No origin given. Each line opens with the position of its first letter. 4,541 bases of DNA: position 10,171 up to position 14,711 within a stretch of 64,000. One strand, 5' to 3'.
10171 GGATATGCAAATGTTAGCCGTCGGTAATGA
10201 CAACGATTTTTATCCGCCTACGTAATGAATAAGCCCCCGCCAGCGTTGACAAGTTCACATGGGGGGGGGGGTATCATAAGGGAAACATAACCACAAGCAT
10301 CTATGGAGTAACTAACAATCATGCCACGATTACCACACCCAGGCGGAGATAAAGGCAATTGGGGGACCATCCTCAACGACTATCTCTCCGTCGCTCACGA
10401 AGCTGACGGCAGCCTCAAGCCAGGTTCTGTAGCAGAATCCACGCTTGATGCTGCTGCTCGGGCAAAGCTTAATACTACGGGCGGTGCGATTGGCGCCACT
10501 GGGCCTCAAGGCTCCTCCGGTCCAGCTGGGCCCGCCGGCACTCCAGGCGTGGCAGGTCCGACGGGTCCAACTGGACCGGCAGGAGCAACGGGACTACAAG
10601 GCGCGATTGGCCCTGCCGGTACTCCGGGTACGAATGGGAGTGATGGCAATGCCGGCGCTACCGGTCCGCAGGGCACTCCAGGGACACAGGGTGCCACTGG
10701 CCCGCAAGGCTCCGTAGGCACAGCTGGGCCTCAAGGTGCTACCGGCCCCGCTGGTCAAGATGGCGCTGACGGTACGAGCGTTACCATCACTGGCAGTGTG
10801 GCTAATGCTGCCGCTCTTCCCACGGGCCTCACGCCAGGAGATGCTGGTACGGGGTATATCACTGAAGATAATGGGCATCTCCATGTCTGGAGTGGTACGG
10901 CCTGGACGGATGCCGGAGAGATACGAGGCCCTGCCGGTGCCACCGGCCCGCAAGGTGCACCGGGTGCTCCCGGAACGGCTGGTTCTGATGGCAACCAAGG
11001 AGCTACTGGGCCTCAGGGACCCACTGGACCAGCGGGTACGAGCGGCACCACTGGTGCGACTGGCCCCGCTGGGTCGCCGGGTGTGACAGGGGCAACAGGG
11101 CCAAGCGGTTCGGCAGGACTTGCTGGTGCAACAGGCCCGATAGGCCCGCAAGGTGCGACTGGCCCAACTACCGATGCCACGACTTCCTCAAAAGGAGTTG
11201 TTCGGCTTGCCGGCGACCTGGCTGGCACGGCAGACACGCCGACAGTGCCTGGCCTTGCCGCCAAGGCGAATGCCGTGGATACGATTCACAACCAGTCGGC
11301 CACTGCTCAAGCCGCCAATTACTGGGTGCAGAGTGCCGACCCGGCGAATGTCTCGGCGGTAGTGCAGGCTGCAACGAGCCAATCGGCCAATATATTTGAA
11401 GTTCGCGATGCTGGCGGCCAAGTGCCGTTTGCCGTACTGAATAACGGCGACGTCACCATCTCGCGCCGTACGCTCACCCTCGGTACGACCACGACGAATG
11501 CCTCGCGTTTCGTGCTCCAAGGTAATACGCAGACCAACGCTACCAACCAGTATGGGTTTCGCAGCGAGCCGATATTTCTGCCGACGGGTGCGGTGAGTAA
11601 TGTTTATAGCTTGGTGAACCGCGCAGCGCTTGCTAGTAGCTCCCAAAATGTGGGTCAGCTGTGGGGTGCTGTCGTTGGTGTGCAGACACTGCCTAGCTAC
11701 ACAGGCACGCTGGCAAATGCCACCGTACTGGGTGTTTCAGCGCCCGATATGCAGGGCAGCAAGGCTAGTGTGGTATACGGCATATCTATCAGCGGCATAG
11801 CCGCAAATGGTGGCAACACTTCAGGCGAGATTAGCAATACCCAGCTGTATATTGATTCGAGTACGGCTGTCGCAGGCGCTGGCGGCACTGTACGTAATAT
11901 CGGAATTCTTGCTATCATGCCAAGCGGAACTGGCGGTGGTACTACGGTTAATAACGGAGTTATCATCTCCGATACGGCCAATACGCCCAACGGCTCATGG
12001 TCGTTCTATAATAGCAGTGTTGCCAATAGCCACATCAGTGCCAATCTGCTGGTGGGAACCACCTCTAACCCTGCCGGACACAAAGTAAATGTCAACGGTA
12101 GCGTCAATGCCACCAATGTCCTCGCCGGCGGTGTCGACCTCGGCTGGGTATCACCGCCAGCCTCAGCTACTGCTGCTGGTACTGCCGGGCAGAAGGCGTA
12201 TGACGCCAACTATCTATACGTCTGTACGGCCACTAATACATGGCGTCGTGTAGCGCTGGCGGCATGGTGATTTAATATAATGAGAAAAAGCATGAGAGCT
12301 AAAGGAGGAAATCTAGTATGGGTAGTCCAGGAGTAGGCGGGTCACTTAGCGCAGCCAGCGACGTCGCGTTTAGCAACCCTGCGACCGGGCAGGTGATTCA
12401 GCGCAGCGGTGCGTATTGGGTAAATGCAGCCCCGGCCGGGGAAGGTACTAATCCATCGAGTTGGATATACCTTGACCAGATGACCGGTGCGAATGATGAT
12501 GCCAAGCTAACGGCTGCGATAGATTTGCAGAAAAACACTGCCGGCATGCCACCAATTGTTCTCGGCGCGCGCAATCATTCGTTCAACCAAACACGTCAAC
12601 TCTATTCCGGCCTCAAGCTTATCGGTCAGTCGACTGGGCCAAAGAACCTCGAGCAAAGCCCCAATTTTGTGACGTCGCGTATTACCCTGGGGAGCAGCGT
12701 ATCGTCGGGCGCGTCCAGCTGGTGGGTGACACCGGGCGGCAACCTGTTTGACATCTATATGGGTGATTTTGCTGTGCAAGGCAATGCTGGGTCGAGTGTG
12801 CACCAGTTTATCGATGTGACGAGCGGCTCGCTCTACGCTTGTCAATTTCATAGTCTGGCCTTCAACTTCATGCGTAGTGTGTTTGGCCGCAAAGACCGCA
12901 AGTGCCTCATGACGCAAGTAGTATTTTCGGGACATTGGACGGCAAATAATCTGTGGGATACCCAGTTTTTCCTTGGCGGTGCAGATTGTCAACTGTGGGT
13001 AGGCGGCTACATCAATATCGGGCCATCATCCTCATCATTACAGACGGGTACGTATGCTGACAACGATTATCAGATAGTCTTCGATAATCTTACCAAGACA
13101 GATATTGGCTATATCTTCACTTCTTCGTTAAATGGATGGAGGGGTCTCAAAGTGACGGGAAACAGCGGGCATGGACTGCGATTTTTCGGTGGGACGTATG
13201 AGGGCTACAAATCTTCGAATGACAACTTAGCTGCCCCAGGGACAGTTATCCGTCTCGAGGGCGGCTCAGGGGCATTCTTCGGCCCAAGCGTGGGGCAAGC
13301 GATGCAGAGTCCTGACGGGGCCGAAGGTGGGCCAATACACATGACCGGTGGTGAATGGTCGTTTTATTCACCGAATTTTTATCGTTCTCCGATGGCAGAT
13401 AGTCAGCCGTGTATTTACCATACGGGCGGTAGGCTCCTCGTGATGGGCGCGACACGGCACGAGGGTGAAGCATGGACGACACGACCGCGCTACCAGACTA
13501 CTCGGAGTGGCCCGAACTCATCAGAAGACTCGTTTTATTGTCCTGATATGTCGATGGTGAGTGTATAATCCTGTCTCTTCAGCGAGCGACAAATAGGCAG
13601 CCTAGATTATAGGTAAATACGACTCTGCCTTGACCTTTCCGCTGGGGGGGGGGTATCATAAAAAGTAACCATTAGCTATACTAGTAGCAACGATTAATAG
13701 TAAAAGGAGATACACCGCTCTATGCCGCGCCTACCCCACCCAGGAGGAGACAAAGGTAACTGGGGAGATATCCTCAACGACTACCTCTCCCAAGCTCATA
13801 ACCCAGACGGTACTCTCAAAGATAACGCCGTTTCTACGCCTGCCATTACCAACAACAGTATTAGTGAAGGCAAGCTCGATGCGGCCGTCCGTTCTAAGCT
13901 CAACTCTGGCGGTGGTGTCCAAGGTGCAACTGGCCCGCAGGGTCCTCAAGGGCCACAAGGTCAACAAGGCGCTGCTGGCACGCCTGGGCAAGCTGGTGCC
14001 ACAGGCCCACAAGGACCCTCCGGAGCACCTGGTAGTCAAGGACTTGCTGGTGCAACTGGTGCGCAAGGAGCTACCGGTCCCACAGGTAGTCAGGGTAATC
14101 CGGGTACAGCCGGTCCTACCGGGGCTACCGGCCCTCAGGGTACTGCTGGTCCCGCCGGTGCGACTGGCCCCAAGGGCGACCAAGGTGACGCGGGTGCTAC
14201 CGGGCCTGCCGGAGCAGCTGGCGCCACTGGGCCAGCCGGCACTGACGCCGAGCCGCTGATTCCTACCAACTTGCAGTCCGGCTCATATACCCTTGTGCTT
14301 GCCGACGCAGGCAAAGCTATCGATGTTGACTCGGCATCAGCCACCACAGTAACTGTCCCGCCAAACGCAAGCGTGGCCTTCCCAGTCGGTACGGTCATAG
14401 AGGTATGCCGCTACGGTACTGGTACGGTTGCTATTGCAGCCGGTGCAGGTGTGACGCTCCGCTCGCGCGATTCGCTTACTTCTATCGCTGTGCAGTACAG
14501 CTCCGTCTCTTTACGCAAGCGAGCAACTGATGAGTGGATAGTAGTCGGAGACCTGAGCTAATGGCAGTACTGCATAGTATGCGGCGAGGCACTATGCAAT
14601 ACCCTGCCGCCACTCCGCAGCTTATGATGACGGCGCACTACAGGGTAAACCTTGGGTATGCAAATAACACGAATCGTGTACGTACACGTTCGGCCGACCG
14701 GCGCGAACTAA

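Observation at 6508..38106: Seven promoters with a G10-G12 homopolymer inside the -35/-10 spacer: candidate slipped-strand phase-variation switches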

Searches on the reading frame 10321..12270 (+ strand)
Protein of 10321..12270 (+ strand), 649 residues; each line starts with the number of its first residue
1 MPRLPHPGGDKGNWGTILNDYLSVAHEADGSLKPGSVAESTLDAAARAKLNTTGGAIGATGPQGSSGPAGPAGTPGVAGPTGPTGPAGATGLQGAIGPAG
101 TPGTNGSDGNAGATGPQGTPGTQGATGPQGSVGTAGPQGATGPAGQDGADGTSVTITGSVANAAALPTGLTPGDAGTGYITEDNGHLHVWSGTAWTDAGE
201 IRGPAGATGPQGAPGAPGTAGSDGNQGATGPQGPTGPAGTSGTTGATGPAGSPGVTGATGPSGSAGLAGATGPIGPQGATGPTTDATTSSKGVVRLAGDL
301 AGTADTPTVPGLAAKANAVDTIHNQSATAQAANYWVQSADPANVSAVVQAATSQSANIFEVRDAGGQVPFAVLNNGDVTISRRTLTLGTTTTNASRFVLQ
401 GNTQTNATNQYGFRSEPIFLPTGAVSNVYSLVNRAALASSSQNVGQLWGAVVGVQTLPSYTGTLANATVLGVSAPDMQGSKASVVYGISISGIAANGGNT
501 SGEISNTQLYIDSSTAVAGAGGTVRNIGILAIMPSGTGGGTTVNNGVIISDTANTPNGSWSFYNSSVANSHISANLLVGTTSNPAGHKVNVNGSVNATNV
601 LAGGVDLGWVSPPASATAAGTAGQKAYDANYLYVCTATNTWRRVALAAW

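Call 7: search_protein_families(library=pfam, proteins=[window:10321-12270:+], max_evalue=0.01)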
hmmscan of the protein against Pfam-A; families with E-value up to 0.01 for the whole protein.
window:10321-12270:+ (649 aa): 2 families
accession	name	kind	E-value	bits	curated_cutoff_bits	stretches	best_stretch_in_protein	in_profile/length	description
PF01391.23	Collagen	-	1.5e-25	89.2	27.2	4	94-152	1-59/60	Collagen triple helix repeat (20 copies)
PF19264.4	DUF5907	-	2.2e-06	28.2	27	1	285-344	2-58/80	Repeat of unknown function (DUF5907)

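Call 44: search_protein_families(library=phrogs, proteins=[window:10321-12270:+], max_evalue=0.001)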
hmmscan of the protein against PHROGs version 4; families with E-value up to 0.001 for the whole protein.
window:10321-12270:+ (649 aa): 35 families (the best 25 are shown)
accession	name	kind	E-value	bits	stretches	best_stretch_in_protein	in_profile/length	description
phrog_819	-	tail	6.1e-55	187.9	1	55-440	481-833/1024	tail protein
phrog_6320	-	tail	1.2e-38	134.4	2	38-153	66-181/745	tail fiber protein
phrog_5073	-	tail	7.9e-36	125.1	2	53-156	259-368/519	tail fiber protein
phrog_3904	-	tail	2.1e-26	93.6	1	113-242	584-720/1086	tail fiber protein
phrog_8745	-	tail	1e-25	90.3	2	202-358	1385-1548/1803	tail fiber protein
phrog_1806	-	tail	3.5e-25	89.8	2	55-154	127-233/276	collagen like minor tail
phrog_366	-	tail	1.5e-23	84.9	3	198-330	307-438/474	tail fiber protein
phrog_32123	-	unknown function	1.1e-18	67.8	2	59-156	219-313/532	-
phrog_3420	-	unknown function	1e-16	60.7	1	52-306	63-315/929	-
phrog_10972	-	tail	3.6e-16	60.6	4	52-112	154-214/343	tail fiber protein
phrog_26246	-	tail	9.7e-15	55.5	2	201-333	105-239/329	tail protein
phrog_26654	-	unknown function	1.4e-14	55.2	3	37-221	42-210/360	-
phrog_18350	-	tail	2e-14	54.9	1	51-159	95-207/253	tail fiber protein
phrog_38766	-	head and packaging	6.1e-13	49.1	2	201-295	80-175/478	virion structural protein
phrog_1658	-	unknown function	2.4e-12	48.1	3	235-308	54-127/239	-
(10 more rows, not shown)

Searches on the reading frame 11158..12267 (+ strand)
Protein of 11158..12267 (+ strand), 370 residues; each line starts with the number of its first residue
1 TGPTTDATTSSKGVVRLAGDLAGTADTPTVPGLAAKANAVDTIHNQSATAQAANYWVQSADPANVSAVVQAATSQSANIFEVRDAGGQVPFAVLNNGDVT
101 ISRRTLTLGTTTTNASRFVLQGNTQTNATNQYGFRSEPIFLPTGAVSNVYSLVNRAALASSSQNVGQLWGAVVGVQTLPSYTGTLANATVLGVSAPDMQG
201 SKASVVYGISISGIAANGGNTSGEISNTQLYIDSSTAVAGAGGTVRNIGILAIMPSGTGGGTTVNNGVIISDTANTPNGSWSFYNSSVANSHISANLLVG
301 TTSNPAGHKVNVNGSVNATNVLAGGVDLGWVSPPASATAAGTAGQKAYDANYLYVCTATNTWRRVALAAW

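Call 79: search_dna_similar(query=window:11158-12267:+, collection=phages, mode=protein, max_rows=8)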
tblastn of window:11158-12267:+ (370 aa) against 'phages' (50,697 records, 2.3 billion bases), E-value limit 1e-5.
No match.

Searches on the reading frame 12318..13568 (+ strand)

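Call 7: search_protein_families(library=pfam, proteins=[window:12318-13568:+], max_evalue=0.01)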
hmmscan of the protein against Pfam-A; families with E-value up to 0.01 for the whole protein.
window:12318-13568:+ (416 aa): 1 family
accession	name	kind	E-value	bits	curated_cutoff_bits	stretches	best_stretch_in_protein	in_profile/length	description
PF12708.12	Pect-lyase_RHGA_epim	-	0.0053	17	27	1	59-138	16-94/213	Rhamnogalacturonase A/epimerase, pectate lyase-like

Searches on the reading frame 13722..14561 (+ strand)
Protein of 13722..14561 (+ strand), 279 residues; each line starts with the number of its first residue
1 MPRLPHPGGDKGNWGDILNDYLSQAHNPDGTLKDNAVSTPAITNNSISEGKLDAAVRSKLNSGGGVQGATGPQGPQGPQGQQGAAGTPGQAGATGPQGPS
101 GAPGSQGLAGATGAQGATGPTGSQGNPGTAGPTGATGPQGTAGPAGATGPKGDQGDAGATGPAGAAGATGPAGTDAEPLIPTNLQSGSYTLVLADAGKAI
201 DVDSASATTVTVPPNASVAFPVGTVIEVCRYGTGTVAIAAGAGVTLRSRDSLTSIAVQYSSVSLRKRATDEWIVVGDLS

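Call 29: find_homologous_proteins(query=window:13722-14561:+)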
Query window:13722-14561:+ (279 aa): 5545 proteins with E <= 0.001 among 8000 candidates; the best 120 are listed.
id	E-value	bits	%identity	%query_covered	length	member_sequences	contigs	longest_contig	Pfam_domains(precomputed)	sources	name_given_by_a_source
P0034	4.9e-168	576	100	100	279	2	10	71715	PF01391.24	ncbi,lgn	-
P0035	7.2e-123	427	77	100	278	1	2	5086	PF01391.24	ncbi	-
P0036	1.5e-122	426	75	100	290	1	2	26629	PF01391.24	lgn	-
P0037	3.9e-120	419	77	100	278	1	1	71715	PF01391.24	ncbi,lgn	-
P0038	9.6e-114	398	72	100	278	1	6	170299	PF01391.24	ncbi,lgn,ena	-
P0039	6.7e-108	378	71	100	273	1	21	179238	PF01391.24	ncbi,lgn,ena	-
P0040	1.7e-99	351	64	100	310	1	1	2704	PF01391.24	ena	-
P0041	4.9e-95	336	62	100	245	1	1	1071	PF01391.24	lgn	-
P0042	1.0e-73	266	51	100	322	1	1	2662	PF01391.24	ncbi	-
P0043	9.5e-69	250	49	100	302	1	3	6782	PF01391.24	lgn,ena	-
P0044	2.9e-67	245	49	100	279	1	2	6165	PF01391.24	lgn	-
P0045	4.4e-62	228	40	100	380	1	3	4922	PF01391.24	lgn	-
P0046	9.6e-62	227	50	100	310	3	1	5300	PF01391.24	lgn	-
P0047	8.5e-60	221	53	99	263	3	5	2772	PF01391.24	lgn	-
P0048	3.2e-58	215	64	64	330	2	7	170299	PF01391.24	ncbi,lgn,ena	-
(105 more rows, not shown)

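Call 30: find_encoding_contigs(protein=P0034, flank=10000, max_places=10)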
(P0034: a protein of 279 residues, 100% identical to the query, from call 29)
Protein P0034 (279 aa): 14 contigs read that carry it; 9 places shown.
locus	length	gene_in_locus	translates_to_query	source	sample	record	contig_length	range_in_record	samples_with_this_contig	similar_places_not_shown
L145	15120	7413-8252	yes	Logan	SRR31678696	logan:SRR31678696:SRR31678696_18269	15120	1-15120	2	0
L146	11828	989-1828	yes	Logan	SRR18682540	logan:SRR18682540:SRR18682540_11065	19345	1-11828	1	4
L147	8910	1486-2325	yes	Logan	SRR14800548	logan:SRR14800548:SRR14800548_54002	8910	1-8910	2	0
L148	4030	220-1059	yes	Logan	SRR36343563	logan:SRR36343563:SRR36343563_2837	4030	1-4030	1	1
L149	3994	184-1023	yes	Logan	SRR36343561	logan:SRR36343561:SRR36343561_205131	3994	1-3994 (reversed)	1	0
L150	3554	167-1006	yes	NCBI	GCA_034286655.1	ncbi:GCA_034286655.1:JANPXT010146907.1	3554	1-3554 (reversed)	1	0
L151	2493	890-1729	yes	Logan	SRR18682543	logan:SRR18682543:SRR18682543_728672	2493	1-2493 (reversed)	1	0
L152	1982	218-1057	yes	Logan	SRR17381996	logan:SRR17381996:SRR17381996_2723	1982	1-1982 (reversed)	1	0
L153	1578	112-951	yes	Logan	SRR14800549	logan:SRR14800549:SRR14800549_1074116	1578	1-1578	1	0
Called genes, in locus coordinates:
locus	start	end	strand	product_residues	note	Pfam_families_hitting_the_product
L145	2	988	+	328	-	?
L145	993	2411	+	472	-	-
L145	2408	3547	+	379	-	-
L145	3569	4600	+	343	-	-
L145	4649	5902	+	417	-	-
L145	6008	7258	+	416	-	-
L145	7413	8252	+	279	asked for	PF01391:Collagen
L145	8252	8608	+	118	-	-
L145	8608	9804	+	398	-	-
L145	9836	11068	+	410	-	PF00150:Cellulase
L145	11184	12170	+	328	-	-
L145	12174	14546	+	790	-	PF03009:GDPD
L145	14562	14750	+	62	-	-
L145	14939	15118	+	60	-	?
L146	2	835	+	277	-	?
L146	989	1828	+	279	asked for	PF01391:Collagen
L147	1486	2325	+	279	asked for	PF01391:Collagen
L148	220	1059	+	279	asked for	PF01391:Collagen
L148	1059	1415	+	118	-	-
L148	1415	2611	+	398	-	-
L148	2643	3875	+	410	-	PF00150:Cellulase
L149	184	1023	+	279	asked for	PF01391:Collagen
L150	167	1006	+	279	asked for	PF01391:Collagen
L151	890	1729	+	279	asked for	PF01391:Collagen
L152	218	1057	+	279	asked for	PF01391:Collagen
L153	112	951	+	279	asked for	PF01391:Collagen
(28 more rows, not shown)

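Call 38: find_encoding_contigs(protein=P0038, flank=3000, max_places=10)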
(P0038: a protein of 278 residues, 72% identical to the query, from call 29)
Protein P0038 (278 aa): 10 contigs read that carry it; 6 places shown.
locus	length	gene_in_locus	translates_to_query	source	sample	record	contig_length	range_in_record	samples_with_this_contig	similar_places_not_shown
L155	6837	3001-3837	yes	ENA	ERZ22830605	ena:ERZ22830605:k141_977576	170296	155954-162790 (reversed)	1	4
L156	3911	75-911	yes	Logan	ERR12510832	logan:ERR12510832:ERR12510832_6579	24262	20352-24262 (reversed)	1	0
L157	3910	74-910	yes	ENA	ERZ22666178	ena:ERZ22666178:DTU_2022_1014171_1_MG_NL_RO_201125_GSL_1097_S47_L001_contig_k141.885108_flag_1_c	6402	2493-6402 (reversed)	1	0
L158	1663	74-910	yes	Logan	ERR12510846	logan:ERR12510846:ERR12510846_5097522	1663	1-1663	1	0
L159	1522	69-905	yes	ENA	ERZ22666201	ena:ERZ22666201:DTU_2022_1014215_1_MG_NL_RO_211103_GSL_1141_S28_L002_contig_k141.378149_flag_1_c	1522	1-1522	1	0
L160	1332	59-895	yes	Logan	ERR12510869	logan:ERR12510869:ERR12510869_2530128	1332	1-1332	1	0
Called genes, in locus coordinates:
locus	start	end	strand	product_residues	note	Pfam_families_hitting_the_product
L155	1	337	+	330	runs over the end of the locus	PF01391:Collagen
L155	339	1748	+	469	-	PF15902:Sortilin-Vps10 (faint)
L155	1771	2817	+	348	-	-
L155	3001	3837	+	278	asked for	PF01391:Collagen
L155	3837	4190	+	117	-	-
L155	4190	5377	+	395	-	-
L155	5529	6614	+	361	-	-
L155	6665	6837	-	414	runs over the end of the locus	PF00150:Cellulase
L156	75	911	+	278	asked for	PF01391:Collagen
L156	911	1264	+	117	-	-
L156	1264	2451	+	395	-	-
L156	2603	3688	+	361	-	-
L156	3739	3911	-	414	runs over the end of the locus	PF00150:Cellulase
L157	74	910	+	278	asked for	PF01391:Collagen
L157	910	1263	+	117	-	-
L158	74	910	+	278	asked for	PF01391:Collagen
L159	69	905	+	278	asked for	PF01391:Collagen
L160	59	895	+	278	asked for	PF01391:Collagen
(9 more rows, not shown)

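Call 60: find_encoding_contigs(protein=P0037, flank=10000, max_places=10)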
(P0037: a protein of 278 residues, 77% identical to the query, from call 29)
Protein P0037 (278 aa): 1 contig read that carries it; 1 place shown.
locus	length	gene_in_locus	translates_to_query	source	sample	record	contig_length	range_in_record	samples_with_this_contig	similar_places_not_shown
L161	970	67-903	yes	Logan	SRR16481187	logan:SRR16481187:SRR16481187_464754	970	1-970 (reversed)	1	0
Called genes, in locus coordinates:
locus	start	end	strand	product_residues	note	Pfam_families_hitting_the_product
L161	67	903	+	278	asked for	PF01391:Collagen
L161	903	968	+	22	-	?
